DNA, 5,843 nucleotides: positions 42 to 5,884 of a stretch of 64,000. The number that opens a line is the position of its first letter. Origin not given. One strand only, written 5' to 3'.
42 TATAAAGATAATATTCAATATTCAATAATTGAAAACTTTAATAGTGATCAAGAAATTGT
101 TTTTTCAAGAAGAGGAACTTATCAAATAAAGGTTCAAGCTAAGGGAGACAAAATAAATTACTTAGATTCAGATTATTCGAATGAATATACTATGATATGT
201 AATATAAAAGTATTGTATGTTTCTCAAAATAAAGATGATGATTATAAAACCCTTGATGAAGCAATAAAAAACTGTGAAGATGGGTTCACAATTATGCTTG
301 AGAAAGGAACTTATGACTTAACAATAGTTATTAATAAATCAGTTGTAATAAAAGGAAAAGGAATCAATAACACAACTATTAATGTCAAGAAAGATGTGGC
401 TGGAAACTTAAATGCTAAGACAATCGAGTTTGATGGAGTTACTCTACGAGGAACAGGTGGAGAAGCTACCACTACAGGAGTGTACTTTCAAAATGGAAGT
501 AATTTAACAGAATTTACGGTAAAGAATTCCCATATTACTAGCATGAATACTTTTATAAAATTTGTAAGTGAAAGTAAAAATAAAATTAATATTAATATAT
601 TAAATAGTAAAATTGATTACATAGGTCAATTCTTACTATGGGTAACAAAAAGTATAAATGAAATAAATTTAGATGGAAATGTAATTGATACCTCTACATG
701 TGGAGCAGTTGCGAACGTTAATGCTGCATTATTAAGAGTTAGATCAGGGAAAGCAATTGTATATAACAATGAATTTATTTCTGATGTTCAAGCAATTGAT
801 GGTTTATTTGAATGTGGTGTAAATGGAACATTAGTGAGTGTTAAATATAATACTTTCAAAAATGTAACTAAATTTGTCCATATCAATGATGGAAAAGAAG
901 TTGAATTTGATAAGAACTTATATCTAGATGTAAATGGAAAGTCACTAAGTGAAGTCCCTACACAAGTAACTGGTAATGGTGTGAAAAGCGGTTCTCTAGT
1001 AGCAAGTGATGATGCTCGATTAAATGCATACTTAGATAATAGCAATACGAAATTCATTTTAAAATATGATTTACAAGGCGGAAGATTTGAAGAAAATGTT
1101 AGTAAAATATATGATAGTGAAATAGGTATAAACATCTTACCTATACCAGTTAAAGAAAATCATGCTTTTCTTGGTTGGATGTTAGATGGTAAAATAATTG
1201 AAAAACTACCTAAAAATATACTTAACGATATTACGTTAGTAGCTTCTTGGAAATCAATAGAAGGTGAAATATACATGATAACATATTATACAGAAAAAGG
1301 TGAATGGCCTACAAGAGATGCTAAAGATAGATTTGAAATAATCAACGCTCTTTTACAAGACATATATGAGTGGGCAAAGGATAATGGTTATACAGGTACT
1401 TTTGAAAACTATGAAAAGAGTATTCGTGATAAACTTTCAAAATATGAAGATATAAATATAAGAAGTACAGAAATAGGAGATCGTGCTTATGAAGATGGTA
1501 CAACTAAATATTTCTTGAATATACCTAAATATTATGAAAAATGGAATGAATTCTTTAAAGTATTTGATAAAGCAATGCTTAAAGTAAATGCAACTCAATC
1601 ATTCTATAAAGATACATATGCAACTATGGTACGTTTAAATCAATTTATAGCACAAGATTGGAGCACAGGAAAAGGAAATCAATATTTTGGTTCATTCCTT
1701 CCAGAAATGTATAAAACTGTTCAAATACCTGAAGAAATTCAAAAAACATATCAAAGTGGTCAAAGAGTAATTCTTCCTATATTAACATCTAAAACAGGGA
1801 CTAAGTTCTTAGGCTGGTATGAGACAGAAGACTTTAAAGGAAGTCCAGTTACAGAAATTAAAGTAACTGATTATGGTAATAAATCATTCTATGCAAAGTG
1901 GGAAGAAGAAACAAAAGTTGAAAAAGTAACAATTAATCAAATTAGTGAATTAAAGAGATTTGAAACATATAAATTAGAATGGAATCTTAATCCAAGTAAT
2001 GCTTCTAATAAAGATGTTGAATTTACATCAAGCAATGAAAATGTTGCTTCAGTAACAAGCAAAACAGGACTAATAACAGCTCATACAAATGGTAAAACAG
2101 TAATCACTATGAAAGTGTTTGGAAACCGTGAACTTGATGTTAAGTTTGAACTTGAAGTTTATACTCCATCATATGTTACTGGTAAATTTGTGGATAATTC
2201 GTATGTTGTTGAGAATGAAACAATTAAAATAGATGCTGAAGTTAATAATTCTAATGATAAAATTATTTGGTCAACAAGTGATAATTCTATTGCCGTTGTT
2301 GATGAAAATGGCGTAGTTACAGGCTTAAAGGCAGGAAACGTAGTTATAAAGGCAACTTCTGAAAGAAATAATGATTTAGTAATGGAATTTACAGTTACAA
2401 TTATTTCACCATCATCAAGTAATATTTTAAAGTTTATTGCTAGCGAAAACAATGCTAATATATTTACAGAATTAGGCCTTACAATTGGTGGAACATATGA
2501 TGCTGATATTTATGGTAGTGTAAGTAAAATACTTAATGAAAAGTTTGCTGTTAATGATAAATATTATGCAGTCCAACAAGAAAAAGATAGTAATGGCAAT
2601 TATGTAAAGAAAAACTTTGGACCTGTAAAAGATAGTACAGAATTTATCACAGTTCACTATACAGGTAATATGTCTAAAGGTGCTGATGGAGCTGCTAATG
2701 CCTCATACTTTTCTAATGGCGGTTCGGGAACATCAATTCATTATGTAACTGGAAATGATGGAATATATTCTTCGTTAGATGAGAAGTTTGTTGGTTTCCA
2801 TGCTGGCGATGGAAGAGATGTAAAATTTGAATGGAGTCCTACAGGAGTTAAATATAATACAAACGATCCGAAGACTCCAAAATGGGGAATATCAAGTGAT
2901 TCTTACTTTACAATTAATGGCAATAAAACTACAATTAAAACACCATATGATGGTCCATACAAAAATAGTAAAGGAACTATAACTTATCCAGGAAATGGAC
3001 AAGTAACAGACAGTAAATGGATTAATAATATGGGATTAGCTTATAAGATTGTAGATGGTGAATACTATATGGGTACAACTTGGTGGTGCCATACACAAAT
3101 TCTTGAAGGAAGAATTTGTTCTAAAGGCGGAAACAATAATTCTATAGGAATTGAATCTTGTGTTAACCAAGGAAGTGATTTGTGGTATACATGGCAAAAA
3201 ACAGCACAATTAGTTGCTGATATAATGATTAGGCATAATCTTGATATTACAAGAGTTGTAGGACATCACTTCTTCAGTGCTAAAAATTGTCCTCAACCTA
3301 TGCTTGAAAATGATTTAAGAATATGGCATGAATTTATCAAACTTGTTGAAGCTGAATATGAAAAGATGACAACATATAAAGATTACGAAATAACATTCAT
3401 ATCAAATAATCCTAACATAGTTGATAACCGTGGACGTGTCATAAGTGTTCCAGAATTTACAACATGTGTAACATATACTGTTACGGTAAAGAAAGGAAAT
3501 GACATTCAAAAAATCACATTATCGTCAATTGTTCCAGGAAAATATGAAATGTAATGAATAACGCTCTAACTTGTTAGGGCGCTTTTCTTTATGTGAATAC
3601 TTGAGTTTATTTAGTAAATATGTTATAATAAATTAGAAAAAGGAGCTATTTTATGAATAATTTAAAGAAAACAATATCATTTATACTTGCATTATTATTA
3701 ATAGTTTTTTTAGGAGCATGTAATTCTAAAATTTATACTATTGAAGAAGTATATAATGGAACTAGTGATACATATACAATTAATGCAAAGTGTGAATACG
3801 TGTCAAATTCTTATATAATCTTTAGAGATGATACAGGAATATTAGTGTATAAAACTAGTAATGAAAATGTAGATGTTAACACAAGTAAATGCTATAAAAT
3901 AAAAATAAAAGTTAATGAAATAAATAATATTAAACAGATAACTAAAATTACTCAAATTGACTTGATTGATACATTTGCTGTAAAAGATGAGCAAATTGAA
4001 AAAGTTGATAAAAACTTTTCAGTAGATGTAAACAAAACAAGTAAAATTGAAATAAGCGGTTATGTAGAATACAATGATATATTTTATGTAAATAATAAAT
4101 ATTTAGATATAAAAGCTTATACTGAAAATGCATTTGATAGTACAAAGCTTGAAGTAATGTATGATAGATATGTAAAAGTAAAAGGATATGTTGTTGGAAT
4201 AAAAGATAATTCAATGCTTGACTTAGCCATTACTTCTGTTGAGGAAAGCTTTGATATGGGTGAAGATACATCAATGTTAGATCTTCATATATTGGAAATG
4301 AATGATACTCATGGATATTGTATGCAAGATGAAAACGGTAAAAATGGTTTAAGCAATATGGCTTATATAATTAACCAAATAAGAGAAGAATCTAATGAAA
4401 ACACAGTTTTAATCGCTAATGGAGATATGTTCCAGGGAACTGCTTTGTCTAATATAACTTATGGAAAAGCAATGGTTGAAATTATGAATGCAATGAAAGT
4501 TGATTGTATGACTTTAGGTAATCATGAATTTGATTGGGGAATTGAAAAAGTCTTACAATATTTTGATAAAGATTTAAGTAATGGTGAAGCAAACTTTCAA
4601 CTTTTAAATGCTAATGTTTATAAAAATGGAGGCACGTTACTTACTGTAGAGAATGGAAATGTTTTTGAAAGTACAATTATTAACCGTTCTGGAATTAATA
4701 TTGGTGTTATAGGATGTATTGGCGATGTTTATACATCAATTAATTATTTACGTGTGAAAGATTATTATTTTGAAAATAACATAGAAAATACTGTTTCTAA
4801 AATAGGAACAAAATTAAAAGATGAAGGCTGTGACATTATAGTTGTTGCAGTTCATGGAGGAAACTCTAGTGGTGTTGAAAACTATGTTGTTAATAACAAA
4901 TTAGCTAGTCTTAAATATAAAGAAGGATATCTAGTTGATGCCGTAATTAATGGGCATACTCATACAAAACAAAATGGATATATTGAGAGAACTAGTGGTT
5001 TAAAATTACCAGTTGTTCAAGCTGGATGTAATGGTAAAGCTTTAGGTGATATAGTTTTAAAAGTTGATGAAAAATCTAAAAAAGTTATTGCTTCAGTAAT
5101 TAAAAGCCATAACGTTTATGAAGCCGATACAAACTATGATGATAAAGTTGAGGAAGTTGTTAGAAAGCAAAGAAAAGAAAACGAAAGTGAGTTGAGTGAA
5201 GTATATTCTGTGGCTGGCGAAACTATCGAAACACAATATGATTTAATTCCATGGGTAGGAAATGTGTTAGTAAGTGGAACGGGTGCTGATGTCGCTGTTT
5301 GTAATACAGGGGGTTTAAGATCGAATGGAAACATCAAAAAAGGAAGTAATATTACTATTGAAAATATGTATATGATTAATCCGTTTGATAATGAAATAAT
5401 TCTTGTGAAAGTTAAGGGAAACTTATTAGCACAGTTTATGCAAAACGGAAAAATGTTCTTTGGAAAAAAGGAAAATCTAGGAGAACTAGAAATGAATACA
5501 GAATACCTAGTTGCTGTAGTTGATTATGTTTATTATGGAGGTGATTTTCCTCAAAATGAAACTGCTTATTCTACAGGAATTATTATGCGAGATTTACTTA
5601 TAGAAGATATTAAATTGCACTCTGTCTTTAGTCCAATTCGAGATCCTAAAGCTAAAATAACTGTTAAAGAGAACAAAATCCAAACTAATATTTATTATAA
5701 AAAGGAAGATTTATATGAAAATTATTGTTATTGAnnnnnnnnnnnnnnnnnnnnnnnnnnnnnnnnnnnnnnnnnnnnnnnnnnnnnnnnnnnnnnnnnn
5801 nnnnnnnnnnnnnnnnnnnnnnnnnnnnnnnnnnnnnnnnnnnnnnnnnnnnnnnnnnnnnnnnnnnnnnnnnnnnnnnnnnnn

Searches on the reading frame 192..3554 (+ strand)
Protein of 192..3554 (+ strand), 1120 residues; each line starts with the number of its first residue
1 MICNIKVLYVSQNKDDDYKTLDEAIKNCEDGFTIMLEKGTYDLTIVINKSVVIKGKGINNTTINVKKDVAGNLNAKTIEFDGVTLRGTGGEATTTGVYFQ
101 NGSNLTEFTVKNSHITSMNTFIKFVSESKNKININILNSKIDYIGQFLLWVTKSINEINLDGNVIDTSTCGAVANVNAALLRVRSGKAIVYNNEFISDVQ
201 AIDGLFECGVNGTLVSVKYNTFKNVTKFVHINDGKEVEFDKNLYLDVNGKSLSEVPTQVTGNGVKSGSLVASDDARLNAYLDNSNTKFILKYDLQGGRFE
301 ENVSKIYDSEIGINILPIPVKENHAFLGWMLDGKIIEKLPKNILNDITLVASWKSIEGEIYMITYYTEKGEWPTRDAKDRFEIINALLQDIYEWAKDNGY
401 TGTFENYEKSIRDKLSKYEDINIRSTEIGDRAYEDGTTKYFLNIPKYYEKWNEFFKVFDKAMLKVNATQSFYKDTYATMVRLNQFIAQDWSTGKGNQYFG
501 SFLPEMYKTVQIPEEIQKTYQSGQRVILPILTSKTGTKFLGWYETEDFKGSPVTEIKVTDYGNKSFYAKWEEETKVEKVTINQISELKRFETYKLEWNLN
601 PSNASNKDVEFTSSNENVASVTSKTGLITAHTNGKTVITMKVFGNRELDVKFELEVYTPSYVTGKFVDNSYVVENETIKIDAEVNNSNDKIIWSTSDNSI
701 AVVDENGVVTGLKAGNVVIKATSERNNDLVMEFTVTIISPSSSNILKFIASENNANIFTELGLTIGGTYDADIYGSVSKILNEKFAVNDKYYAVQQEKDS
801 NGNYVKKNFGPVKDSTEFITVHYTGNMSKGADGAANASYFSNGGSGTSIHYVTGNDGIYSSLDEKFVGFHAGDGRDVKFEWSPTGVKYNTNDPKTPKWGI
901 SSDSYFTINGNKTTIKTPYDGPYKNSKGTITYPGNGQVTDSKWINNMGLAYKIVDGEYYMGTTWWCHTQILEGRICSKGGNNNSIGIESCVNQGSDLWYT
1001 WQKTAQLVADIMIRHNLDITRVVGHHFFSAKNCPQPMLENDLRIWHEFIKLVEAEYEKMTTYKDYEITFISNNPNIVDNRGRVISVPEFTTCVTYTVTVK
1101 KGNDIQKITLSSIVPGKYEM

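Call 7: search_protein_families(library=pfam, proteins=[window:192-3554:+], max_evalue=0.001)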
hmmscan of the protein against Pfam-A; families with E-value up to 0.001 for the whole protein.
window:192-3554:+ (1120 aa): 3 families
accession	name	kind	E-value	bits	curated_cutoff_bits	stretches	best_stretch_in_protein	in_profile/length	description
PF02368.24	Big_2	-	3.6e-19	68.9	22.8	2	577-640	3-66/79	Bacterial Ig-like domain (group 2)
PF01510.30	Amidase_2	-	1.7e-17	64.4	26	2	955-1036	49-131/131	N-acetylmuramoyl-L-alanine amidase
PF09479.16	Flg_new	-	1.3e-14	54.4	27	1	516-569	12-65/65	Listeria-Bacteroides repeat domain (List_Bact_rpt)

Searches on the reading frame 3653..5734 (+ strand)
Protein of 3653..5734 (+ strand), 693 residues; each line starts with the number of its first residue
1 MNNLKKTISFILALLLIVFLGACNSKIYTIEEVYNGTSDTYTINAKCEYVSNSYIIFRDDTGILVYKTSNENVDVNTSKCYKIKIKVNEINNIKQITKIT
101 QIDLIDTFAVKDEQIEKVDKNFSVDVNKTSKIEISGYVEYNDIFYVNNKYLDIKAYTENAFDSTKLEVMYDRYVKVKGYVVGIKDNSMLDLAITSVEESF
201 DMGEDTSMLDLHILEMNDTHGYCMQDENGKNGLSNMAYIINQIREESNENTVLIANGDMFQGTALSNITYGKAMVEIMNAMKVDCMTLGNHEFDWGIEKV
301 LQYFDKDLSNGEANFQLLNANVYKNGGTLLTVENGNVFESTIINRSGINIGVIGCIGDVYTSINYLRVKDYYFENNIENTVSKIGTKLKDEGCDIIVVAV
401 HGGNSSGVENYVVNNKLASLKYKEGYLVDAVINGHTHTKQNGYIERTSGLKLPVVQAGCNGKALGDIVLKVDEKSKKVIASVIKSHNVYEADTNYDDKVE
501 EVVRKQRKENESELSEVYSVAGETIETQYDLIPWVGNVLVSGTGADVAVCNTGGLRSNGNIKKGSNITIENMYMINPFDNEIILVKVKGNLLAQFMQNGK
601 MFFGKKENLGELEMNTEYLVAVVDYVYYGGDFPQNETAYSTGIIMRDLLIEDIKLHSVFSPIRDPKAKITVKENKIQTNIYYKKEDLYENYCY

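Call 7: search_protein_families(library=pfam, proteins=[window:3653-5734:+], max_evalue=0.001)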
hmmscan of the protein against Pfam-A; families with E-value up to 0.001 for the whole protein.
window:3653-5734:+ (693 aa): 3 families
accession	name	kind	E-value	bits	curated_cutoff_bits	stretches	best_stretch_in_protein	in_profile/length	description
PF00149.33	Metallophos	-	2.6e-17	64.3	21.5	1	212-438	2-190/191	Calcineurin-like phosphoesterase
PF02872.23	5_nucleotid_C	-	3.9e-09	37.2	23.6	1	526-598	21-88/158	5'-nucleotidase, C-terminal domain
PF13277.11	YmdB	-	0.00077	19.2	27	0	228-307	7-79/253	YmdB-like protein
